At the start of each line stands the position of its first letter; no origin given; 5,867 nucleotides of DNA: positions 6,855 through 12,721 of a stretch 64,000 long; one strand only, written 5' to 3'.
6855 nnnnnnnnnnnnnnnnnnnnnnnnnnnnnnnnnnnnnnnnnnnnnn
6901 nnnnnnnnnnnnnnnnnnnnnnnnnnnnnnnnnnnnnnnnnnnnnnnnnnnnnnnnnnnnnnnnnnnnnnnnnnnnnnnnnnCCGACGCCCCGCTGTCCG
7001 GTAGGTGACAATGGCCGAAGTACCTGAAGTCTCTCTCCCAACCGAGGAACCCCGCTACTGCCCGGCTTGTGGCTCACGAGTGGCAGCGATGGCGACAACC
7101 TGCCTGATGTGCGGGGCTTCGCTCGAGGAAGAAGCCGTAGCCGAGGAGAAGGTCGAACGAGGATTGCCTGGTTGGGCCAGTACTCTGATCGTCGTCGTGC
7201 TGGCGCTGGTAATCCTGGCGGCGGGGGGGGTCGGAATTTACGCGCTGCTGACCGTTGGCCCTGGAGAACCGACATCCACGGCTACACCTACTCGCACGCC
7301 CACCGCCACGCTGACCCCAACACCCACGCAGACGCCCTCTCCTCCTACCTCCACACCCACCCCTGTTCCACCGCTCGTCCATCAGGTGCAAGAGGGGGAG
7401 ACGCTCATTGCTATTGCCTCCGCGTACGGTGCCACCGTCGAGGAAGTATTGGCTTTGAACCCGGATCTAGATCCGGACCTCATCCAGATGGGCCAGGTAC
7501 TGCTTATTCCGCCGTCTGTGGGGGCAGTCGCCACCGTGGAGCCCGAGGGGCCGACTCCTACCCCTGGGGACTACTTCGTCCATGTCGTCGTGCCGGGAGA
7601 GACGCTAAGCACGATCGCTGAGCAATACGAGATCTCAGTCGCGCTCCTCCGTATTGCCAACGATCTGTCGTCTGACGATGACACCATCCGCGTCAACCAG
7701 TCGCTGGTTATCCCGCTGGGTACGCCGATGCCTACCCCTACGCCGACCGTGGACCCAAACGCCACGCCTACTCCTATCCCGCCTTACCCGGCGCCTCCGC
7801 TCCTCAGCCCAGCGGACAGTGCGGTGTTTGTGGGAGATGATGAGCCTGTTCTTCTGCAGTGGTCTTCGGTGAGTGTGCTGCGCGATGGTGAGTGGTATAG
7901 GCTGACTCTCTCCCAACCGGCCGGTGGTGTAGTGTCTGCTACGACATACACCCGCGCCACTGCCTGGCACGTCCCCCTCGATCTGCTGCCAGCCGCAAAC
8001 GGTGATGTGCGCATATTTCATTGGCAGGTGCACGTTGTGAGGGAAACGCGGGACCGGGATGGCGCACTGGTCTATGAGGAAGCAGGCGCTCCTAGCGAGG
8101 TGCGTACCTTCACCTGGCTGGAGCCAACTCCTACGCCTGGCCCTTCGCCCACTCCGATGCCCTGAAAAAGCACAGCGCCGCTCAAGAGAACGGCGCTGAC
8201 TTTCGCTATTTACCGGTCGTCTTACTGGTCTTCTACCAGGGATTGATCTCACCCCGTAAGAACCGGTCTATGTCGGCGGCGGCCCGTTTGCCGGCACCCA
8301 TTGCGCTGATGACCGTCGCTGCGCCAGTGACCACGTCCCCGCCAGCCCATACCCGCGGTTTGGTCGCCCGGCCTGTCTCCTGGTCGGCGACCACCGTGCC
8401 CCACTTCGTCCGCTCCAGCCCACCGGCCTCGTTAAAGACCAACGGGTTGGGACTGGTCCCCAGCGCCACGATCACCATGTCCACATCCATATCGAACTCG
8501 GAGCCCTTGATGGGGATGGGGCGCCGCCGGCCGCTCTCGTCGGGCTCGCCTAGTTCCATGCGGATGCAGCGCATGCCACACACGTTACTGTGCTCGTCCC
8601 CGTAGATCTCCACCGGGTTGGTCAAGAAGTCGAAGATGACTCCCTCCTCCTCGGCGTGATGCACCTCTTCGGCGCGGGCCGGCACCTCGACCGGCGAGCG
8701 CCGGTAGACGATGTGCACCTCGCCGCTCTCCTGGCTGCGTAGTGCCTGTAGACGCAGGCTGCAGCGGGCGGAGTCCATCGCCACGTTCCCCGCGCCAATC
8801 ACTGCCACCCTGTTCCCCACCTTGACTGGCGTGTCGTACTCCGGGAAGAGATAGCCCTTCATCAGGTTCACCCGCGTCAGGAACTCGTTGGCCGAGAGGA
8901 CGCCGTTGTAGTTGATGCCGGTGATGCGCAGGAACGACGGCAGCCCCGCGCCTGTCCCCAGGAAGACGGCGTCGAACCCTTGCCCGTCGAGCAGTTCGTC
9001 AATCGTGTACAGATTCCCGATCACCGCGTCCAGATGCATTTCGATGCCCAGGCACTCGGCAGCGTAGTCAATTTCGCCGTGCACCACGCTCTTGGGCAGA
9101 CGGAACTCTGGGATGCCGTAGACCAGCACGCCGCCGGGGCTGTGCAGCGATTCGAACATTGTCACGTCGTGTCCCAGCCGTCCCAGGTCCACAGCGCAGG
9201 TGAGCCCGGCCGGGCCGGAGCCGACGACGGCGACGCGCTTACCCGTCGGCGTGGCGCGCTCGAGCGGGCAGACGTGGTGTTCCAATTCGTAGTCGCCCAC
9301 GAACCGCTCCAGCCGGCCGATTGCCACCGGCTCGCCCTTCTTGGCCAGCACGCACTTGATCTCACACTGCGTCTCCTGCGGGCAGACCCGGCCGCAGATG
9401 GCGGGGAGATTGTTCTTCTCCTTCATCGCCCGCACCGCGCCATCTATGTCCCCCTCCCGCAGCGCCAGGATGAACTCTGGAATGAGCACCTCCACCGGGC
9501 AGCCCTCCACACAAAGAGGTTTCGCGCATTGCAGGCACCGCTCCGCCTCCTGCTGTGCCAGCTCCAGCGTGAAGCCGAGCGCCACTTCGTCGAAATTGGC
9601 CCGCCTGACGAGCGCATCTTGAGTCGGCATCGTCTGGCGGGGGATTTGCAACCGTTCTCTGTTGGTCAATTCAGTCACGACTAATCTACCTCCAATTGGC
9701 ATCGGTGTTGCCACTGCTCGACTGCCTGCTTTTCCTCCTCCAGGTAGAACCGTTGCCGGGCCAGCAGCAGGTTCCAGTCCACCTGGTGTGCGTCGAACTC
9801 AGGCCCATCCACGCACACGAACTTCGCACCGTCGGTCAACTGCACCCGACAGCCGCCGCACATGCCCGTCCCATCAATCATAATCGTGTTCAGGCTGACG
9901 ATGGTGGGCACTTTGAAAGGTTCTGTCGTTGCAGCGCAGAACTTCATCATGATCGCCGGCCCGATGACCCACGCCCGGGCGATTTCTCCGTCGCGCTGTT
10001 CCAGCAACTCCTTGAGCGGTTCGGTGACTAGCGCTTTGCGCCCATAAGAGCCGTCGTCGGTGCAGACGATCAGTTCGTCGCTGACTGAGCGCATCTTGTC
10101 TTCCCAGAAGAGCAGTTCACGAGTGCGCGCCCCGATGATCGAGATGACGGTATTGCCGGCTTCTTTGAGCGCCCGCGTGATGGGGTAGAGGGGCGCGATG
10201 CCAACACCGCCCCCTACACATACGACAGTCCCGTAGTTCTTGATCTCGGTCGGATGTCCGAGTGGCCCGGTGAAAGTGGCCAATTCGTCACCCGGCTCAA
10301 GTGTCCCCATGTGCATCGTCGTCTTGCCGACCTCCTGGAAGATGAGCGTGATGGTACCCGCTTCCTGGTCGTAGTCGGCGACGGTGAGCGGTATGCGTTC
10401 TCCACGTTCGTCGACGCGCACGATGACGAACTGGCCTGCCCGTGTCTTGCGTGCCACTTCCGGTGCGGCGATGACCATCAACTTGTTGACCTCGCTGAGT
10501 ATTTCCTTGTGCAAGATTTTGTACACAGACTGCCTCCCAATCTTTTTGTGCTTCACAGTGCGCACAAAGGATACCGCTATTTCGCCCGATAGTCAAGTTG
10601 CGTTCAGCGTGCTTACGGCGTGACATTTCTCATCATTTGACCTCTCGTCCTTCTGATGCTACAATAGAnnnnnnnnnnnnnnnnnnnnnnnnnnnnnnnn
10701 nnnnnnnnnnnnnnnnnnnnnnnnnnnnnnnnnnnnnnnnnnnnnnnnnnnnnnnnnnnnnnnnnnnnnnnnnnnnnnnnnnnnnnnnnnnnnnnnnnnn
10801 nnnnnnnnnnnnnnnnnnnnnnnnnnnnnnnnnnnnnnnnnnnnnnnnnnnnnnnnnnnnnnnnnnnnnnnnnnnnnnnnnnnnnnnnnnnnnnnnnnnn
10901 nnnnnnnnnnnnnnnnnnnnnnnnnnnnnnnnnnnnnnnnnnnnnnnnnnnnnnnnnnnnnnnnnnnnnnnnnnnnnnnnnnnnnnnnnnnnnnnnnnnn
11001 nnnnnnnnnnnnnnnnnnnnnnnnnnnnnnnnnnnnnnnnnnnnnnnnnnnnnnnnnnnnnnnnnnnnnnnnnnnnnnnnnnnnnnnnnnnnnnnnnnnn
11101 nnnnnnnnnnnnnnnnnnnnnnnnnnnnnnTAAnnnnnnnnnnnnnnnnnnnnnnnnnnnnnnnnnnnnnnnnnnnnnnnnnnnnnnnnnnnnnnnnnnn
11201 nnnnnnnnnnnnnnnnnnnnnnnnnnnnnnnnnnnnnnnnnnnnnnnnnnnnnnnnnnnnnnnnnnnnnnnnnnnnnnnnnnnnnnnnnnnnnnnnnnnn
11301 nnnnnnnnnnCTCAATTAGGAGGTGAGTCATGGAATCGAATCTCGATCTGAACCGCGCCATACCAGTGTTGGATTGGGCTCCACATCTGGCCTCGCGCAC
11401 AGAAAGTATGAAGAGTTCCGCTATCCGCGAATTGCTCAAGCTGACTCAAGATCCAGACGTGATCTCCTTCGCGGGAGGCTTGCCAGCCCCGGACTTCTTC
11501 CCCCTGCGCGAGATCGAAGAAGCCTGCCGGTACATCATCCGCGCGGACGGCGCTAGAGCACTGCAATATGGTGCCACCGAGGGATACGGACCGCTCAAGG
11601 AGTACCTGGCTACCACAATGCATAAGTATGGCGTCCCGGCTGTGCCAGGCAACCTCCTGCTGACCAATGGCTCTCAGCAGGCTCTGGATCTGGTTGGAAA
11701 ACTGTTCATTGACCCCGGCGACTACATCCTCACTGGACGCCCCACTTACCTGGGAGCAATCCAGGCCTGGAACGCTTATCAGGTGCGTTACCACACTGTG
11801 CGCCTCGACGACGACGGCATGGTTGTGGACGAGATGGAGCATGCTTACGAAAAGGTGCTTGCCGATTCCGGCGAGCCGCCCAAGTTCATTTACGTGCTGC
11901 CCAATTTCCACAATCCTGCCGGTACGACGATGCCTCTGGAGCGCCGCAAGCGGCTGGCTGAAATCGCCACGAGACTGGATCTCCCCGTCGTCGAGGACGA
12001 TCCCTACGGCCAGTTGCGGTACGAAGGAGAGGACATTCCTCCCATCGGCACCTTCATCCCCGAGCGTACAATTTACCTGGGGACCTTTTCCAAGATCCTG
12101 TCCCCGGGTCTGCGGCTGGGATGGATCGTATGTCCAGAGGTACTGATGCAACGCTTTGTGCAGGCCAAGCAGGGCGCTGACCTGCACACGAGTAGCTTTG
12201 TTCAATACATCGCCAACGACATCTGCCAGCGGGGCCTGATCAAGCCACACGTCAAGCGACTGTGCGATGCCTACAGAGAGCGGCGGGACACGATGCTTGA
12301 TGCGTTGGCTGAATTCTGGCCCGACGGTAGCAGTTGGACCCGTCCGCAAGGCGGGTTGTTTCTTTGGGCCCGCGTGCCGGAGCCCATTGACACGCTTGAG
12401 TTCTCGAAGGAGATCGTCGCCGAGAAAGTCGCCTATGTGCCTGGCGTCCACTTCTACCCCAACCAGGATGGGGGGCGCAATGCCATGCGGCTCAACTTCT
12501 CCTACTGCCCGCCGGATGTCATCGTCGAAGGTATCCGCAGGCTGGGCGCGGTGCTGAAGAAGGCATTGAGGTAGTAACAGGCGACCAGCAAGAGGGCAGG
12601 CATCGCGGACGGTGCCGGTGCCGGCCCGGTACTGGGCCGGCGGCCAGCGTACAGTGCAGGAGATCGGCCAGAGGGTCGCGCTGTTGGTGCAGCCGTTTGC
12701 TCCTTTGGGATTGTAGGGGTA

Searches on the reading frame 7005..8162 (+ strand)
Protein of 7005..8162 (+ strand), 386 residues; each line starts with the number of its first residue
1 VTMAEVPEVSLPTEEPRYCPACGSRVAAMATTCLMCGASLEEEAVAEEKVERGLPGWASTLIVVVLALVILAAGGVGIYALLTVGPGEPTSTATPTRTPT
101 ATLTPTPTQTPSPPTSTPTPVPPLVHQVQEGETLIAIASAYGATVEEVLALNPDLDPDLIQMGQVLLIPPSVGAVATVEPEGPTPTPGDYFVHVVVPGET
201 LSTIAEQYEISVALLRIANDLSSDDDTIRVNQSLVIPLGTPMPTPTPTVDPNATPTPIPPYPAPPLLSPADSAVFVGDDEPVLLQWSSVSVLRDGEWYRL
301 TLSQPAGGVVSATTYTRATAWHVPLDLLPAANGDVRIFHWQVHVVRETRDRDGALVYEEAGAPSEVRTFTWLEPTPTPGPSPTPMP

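Call 74: search_protein_families(library=pfam, proteins=[window:7005-8162:+], max_evalue=0.00001)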
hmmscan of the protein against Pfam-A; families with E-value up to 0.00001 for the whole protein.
window:7005-8162:+ (386 aa): 1 family
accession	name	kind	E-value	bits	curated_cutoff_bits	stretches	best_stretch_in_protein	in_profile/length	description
PF01476.26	LysM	-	1.2e-25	89.6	20.9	2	193-237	1-43/43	LysM domain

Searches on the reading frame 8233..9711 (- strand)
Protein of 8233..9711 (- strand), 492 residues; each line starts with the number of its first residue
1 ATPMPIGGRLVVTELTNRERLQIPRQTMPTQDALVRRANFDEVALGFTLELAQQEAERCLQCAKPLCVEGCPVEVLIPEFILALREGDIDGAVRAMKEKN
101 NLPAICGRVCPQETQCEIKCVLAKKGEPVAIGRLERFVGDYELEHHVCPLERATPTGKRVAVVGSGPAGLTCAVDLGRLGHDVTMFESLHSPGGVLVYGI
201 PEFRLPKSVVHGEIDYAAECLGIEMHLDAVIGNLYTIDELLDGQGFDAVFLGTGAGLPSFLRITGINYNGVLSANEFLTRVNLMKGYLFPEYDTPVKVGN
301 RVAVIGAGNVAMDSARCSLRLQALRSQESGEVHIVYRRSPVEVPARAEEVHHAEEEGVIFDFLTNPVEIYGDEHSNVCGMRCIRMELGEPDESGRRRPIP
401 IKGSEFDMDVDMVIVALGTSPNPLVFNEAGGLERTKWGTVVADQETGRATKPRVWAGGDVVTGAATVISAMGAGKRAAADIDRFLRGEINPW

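Call 74: search_protein_families(library=pfam, proteins=[window:8233-9711:-], max_evalue=0.00001)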
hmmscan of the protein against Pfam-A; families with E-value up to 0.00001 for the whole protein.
window:8233-9711:- (492 aa): 4 families
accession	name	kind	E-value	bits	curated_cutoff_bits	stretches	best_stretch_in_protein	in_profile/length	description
PF14691.11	Fer4_20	-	2.6e-42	143.6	25.8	1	36-145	1-111/113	Dihydroprymidine dehydrogenase domain II, 4Fe-4S cluster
PF07992.20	Pyr_redox_2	-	2.6e-30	106.3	26.1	1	159-474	2-291/291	Pyridine nucleotide-disulphide oxidoreductase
PF00070.33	Pyr_redox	-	1.5e-08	35.5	22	0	159-191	1-33/82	Pyridine nucleotide-disulphide oxidoreductase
PF13450.12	NAD_binding_8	-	2.6e-07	31.3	21.9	1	162-194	1-33/68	NAD(P)-binding Rossmann-like domain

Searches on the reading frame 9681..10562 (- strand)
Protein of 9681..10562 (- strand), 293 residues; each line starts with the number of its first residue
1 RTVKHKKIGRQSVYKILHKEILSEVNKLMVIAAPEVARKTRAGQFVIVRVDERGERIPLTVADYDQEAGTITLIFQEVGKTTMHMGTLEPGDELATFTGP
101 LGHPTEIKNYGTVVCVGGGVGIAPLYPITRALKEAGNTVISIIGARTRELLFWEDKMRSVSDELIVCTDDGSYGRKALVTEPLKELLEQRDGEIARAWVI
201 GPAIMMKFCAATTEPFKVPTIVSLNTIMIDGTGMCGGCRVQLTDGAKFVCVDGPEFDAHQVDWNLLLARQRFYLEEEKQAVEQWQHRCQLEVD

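Call 74: search_protein_families(library=pfam, proteins=[window:9681-10562:-], max_evalue=0.00001)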
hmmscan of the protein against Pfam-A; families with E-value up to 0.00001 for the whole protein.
window:9681-10562:- (293 aa): 1 family
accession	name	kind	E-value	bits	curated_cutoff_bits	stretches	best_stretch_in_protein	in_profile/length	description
PF10418.14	DHODB_Fe-S_bind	-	7e-15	54.9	23.9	1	225-262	1-41/41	Iron-sulfur cluster binding domain of dihydroorotate dehydrogenase B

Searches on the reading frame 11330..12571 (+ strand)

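Call 74: search_protein_families(library=pfam, proteins=[window:11330-12571:+], max_evalue=0.00001)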
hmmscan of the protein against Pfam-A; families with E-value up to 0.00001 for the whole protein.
window:11330-12571:+ (414 aa): 2 families
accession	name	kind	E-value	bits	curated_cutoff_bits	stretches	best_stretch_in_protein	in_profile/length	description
PF00155.27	Aminotran_1_2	-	2.2e-36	126.3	19.7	1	60-403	20-359/361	Aminotransferase class I and II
PF12897.13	Asp_aminotransf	-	3.9e-07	29.7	27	1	147-353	141-353/421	Aspartate amino-transferase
